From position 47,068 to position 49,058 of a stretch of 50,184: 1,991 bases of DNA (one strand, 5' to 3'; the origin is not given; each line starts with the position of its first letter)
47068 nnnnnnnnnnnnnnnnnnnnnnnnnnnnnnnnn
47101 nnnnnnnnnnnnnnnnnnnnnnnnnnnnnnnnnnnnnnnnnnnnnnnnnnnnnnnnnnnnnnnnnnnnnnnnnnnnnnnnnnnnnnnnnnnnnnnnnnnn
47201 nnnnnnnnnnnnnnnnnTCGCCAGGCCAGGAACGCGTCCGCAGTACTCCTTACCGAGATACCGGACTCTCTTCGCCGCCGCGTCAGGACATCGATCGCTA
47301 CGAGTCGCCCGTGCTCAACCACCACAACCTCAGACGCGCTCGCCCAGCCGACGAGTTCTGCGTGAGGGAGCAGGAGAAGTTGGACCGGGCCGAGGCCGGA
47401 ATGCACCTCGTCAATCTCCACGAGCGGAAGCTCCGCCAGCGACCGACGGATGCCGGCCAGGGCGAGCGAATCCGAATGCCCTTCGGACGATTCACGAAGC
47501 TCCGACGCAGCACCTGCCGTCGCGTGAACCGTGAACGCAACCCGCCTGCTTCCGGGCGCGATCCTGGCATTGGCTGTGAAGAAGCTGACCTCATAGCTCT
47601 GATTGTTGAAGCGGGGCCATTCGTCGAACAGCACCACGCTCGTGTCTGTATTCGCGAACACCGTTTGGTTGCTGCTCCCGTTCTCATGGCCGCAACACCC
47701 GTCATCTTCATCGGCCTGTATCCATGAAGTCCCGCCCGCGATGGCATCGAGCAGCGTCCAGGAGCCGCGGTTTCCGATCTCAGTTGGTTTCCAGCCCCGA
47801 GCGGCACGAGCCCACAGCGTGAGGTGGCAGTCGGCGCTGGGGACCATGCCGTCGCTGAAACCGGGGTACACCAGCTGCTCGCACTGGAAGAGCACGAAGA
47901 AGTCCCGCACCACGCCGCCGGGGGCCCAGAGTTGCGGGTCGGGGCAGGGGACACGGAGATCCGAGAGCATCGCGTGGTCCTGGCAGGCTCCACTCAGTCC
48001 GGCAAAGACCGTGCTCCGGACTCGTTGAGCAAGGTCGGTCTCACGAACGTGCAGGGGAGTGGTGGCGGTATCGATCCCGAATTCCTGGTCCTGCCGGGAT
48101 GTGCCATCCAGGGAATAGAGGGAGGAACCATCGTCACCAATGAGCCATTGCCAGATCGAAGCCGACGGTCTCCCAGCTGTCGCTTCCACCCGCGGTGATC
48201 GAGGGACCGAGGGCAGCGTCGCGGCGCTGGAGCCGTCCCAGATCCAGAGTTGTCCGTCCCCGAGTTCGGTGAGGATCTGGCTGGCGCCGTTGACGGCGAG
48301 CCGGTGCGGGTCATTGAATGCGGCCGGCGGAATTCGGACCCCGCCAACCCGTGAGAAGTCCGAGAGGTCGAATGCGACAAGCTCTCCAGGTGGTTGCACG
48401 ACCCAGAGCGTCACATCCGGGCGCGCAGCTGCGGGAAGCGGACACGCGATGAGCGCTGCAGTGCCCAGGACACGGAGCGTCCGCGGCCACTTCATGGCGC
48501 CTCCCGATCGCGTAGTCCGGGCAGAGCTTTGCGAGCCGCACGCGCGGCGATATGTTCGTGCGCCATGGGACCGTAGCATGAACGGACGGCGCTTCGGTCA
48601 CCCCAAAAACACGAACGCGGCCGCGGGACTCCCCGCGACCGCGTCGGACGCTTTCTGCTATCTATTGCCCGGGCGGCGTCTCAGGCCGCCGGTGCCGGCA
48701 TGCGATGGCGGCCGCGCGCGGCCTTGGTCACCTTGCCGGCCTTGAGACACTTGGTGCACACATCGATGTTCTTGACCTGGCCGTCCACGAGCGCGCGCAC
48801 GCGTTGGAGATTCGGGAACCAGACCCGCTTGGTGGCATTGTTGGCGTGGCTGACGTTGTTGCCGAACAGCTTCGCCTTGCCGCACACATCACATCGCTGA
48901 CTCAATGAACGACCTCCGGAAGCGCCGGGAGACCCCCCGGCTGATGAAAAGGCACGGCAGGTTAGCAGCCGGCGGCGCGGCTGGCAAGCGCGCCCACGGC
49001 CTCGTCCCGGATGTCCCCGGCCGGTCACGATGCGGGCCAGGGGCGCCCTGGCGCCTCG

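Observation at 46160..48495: Lower-G+C two-gene module encoding paralogous secreted Cys/Trp-rich proteins of unknown family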

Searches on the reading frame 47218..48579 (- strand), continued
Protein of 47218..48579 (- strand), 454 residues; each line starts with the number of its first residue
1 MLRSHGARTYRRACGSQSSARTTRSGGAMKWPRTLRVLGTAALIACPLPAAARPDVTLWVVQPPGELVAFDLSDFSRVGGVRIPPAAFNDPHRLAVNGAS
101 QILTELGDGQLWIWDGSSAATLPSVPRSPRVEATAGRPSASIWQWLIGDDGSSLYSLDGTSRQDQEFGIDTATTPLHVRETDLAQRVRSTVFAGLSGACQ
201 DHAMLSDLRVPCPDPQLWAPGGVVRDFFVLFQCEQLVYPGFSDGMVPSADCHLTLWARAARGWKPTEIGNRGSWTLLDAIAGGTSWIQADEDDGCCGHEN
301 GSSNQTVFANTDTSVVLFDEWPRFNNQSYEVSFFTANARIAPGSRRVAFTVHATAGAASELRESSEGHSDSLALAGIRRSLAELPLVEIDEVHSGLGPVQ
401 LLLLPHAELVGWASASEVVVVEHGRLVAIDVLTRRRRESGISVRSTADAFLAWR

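Call 34: search_protein_families(library=pfam, proteins=[P0095, P0092, P0082, P0072, P0070, P0074, P0151, P0103, P0135], max_evalue=0.01)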
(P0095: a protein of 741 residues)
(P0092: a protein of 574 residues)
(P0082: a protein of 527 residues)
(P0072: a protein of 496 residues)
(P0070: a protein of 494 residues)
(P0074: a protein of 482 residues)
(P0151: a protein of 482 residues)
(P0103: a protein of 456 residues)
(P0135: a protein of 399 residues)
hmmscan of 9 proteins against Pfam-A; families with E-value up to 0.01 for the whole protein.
P0095 (741 aa): 0 families

P0092 (574 aa): 0 families

P0082 (527 aa): 0 families

P0072 (496 aa): 1 family
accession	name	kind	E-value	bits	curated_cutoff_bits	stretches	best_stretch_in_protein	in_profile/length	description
PF07676.18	PD40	-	0.0066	16.8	20.9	0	438-448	16-26/38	WD40-like Beta Propeller Repeat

P0070 (494 aa): 0 families

P0074 (482 aa): 0 families

P0151 (482 aa): 0 families

P0103 (456 aa): 0 families

P0135 (399 aa): 0 families

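Call 37: search_solved_structures(query=A1, max_evalue=10)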
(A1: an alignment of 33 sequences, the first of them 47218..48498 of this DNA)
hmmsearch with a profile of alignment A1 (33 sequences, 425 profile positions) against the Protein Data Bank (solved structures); distinct sequences matched with E-value up to 10: 2.
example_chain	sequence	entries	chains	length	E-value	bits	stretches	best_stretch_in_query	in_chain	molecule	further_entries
44ab_D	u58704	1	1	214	0.16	13.8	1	42-107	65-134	UL130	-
2dhj_A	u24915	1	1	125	0.52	12.1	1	113-180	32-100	Rho GTPase activating protein 21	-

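Call 44: search_protein_families(library=padloc, proteins=[window:47218-48498:-], max_evalue=1)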
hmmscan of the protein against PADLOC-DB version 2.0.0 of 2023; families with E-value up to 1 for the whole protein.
window:47218-48498:- (427 aa): 0 families

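Call 45: search_protein_families(library=phrogs, proteins=[window:47218-48498:-], max_evalue=1)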
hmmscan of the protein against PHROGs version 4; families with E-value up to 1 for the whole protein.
window:47218-48498:- (427 aa): 0 families

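Call 46: find_encoding_contigs(protein=P0021, flank=10000, max_places=2)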
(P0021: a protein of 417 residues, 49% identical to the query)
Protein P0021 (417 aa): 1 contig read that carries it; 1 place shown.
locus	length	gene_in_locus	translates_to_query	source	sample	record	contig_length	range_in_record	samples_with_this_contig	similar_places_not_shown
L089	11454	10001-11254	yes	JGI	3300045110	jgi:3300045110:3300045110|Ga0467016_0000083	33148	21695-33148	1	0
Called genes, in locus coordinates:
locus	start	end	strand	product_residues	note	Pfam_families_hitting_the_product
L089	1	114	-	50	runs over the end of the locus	-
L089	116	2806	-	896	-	PF02585:PIG-L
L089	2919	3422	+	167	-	PF01316:Arg_repressor, PF02863:Arg_repressor_C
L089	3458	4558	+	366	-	PF01118:Semialdhyde_dh, PF22698:Semialdhyde_dhC_1, PF02774:Semialdhyde_dhC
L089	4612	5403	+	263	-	PF00696:AA_kinase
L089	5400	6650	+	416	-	PF00202:Aminotran_3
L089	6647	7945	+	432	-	PF00764:Arginosuc_synth, PF20979:Arginosuc_syn_C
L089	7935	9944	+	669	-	PF00206:Lyase_1, PF14698:ASL_C2, PF13673:Acetyltransf_10 (weak), PF00583:Acetyltransf_1, PF13508:Acetyltransf_7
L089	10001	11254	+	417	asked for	-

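Call 47: find_encoding_contigs(protein=P0014, flank=10000, max_places=2)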
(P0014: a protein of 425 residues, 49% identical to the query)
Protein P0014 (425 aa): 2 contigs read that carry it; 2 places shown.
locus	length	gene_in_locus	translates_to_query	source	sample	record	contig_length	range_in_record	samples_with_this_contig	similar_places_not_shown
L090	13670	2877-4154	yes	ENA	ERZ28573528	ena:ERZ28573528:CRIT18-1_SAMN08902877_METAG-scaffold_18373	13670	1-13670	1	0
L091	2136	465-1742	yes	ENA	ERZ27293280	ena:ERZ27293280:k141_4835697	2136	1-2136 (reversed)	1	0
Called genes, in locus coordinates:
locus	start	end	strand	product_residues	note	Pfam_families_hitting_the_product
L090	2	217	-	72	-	?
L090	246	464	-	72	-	-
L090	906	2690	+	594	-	-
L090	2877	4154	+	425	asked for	-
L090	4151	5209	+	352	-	-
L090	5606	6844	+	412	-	PF25852:DUF6242_C (faint), PF14870:PSII_BNR (faint), PF15902:Sortilin-Vps10 (faint), PF02012:BNR (faint)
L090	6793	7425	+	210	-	-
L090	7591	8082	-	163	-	-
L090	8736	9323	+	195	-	-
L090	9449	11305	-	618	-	PF13428:TPR_14 (faint), PF00578:AhpC-TSA, PF08534:Redoxin (weak)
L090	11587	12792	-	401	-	-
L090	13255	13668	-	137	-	?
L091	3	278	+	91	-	?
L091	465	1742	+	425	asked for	-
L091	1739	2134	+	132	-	?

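Call 48: find_encoding_contigs(protein=P0024, flank=10000, max_places=2)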
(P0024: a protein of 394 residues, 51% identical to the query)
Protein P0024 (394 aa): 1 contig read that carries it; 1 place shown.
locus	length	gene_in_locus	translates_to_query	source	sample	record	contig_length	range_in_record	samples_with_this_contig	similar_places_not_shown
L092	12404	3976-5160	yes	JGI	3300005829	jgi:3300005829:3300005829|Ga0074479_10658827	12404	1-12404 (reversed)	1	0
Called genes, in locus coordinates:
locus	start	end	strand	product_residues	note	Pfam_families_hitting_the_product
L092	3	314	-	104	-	?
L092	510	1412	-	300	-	-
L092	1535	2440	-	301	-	-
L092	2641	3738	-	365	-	PF18692:DUF5640 (faint)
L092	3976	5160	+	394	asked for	-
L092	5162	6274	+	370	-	-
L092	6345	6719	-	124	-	PF02311:AraC_binding (weak), PF05899:Cupin_3 (weak), PF07883:Cupin_2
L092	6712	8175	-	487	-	PF00202:Aminotran_3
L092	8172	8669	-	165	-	PF01726:LexA_DNA_bind (faint), PF04545:Sigma70_r4 (weak), PF12802:MarR_2 (weak), PF13404:HTH_AsnC-type, PF13412:HTH_24, PF24034:DUF7343 (faint), PF22451:NirdL-like_HTH (weak), PF01037:AsnC_trans_reg, +2 more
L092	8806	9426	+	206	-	PF00702:Hydrolase, PF12710:HAD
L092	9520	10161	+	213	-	-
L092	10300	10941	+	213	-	-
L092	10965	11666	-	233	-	PF00702:Hydrolase, PF12710:HAD, PF13419:HAD_2, PF13242:Hydrolase_like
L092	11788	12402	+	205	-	?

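Call 49: find_encoding_contigs(protein=P0002, flank=10000, max_places=2)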
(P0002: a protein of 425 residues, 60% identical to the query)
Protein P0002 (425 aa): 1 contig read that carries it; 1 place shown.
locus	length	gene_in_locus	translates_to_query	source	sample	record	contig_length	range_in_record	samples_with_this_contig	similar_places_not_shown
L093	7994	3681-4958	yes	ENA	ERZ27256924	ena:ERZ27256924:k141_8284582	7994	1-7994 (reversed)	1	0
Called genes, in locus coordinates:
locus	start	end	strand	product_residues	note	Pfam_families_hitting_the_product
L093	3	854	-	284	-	?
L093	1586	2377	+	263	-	-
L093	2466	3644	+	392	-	-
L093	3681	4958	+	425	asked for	-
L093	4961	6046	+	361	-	-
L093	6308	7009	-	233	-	PF14329:DUF4386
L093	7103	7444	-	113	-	-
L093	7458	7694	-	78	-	-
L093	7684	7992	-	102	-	?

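Call 73: search_protein_families(library=pfam, proteins=[L010:6802-7974:+, L011:5084-6088:+, L011:2801-3577:+, L011:6215-8377:+, L013:9567-10814:+, L020:9435-10301:+, L019:5790-7748:+, L012:5041-5385:+, L010:9274-10827:-], max_evalue=0.001)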
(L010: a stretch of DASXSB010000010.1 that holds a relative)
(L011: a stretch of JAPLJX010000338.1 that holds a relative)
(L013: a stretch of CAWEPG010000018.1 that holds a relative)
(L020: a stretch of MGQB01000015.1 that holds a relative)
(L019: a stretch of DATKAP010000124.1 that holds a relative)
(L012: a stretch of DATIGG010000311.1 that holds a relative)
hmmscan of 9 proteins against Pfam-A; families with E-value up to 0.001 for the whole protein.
L010:6802-7974:+ (390 aa): 1 family
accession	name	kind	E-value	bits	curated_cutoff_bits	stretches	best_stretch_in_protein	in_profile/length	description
PF02646.22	RmuC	-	2.5e-50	171.7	26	1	118-377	16-281/291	RmuC family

L011:5084-6088:+ (334 aa): 2 families
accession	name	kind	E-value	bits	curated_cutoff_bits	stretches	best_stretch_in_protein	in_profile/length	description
PF02230.22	Abhydrolase_2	-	2.7e-08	34.3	23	1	65-205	8-147/217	Phospholipase/Carboxylesterase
PF01738.24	DLH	-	0.00012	22.1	21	1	65-220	7-155/217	Dienelactone hydrolase family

L011:2801-3577:+ (258 aa): 3 families
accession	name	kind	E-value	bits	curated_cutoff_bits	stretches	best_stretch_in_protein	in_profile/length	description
PF12697.13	Abhydrolase_6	-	1.9e-19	71.7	26.3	1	5-245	1-216/217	Alpha/beta hydrolase family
PF00561.26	Abhydrolase_1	-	2.6e-14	53.9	25.8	1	4-235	2-241/245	alpha/beta hydrolase fold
PF12146.15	Hydrolase_4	-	4.4e-10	39.7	27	1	62-238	64-238/239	Serine aminopeptidase, S33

L011:6215-8377:+ (720 aa): 5 families
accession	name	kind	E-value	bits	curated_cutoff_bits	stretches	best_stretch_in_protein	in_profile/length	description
PF02737.24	3HCDH_N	-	4.1e-62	209.7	22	1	322-497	2-177/180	3-hydroxyacyl-CoA dehydrogenase, NAD binding domain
PF00378.25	ECH_1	-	8.4e-37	127.3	27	1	34-221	2-195/251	Enoyl-CoA hydratase/isomerase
PF00725.27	3HCDH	-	2.9e-34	117.9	22.1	2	502-594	1-97/97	3-hydroxyacyl-CoA dehydrogenase, C-terminal domain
PF16113.10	ECH_2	-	2.5e-23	83.6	27.2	1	39-202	2-173/335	Enoyl-CoA hydratase/isomerase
PF03446.21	NAD_binding_2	-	3.6e-05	24.3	21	1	323-432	3-91/161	NAD binding domain of 6-phosphogluconate dehydrogenase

L013:9567-10814:+ (415 aa): 2 families
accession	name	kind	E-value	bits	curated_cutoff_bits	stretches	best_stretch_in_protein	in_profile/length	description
PF00682.25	HMGL-like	-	4.4e-80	269.3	29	1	46-303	2-259/260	HMGL-like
PF22617.1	HCS_D2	-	2.2e-32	111.7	27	1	318-398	1-81/82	Homocitrate synthase post-HMGL domain-like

L020:9435-10301:+ (288 aa): 2 families
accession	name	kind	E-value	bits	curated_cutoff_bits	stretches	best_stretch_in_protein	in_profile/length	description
PF12849.12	PBP_like_2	-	8.2e-55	186.9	27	1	30-256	3-266/267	PBP superfamily domain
PF13531.11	SBP_bac_11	-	2.2e-16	60.8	25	1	49-266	12-225/227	Bacterial extracellular solute-binding protein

L019:5790-7748:+ (652 aa): 2 families
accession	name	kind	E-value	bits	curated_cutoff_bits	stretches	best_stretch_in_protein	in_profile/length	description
PF02129.25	Peptidase_S15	-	2.9e-61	207.9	23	1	62-351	1-262/262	X-Pro dipeptidyl-peptidase (S15 family)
PF08530.16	PepX_C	-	7.9e-25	88.5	22.5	1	397-643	9-215/217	X-Pro dipeptidyl-peptidase C-terminal non-catalytic domain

L012:5041-5385:+ (114 aa): 0 families

L010:9274-10827:- (517 aa): 5 families
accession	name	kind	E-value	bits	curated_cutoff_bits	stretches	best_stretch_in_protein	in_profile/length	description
PF02518.31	HATPase_c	-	3.8e-27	95.4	26.4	1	413-516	8-109/111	Histidine kinase-, DNA gyrase B-, and HSP90-like ATPase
PF00512.31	HisKA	-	4.3e-16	59.1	26.9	1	296-360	2-65/66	His Kinase A (phospho-acceptor) domain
PF00672.30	HAMP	-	2e-13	50.8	25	1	238-290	1-52/53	HAMP domain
PF13581.12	HATPase_c_2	-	4.6e-05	23.9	27.4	0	414-492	39-110/127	Histidine kinase-like ATPase domain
PF08521.16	2CSK_N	-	7.4e-05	23.3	23.2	1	134-209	66-132/140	Two-component sensor kinase N-terminal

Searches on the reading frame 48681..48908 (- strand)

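Call 55: search_protein_families(library=pfam, proteins=[window:48681-48908:-], max_evalue=0.001)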
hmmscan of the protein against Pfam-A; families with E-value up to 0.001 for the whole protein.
window:48681-48908:- (75 aa): 1 family
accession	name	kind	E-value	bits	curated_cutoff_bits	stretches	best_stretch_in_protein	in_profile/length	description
PF00830.24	Ribosomal_L28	-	1.2e-22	80.1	27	1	4-59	1-58/60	Ribosomal L28 family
